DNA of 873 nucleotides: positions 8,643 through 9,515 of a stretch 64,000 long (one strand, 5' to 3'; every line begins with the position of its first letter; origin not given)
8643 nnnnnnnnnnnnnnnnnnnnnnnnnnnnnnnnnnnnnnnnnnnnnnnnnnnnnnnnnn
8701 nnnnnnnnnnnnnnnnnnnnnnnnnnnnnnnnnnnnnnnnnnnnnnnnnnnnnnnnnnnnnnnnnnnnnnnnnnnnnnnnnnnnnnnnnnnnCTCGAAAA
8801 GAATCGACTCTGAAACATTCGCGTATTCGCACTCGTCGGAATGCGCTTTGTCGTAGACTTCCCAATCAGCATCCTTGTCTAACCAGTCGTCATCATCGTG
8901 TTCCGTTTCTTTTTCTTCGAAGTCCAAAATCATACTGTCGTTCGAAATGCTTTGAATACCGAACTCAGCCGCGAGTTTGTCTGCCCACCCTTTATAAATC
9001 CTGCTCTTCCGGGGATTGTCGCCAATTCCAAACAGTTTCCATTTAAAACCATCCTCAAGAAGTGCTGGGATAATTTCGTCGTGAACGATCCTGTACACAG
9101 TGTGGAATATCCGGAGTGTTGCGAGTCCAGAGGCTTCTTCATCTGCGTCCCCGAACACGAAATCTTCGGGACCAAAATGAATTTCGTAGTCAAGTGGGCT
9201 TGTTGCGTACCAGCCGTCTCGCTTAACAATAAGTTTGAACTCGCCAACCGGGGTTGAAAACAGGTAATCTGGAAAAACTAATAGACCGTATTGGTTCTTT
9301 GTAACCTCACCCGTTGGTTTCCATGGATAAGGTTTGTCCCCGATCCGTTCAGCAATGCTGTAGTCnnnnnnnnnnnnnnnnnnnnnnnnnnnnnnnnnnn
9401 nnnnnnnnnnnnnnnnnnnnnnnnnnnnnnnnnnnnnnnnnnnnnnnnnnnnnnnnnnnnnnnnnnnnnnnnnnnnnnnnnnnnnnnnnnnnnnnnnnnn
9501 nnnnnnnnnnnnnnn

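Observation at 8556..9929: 2H phosphoesterase domain fused to an uncharacterised domain with a Glu/Asp tail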

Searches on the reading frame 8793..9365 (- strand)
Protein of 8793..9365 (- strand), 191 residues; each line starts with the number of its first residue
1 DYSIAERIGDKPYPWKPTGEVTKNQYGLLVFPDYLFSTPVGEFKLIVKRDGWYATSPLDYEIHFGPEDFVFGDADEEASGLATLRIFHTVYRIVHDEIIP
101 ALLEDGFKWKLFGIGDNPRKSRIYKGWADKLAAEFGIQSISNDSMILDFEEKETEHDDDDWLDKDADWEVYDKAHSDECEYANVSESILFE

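Call 26: find_homologous_proteins(query=window:8793-9365:-, max_evalue=10)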
Query seq(191 aa): 101 candidates shared short words with the query, none scored E <= 10.

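Call 49: find_related_loci(query=window:8793-9365:-, collection=viral_contigs, flank=5000)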
Query seq(191 aa) (191 aa) in viral_contigs; peptide patterns used: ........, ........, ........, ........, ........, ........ (x = any residue, [..] = any of these).
5 stretches matched a pattern, but none encodes a relative of the query by tblastn (E <= 1e-3).

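Call 73: search_protein_families(library=pfam, proteins=[window:8793-9365:-], max_evalue=10)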
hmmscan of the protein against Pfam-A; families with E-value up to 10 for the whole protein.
seq(191 aa): 0 families

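Call 93: find_related_loci(query=window:8793-9365:-, collection=metagenome_contigs, flank=5000)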
Query seq(191 aa) (191 aa) in metagenome_contigs; peptide patterns used: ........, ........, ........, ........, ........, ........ (x = any residue, [..] = any of these).
119 stretches matched a pattern, but none encodes a relative of the query by tblastn (E <= 1e-3).

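Call 94: find_related_loci(query=window:8793-9365:-, collection=genome_contigs, flank=5000)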
Query seq(191 aa) (191 aa) in genome_contigs; peptide patterns used: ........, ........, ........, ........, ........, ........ (x = any residue, [..] = any of these).
46 stretches matched a pattern, but none encodes a relative of the query by tblastn (E <= 1e-3).

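Call 95: search_dna_similar(query=window:8802-9365:-, collection=phages, mode=protein, max_evalue=1, max_rows=8)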
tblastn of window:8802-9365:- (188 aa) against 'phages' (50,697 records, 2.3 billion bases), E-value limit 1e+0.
No match.

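Call 96: search_dna_similar(query=window:8802-9365:-, collection=plasmids, mode=protein, max_evalue=1, max_rows=8)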
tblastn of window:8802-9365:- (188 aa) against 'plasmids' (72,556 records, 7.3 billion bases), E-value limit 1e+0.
No match.
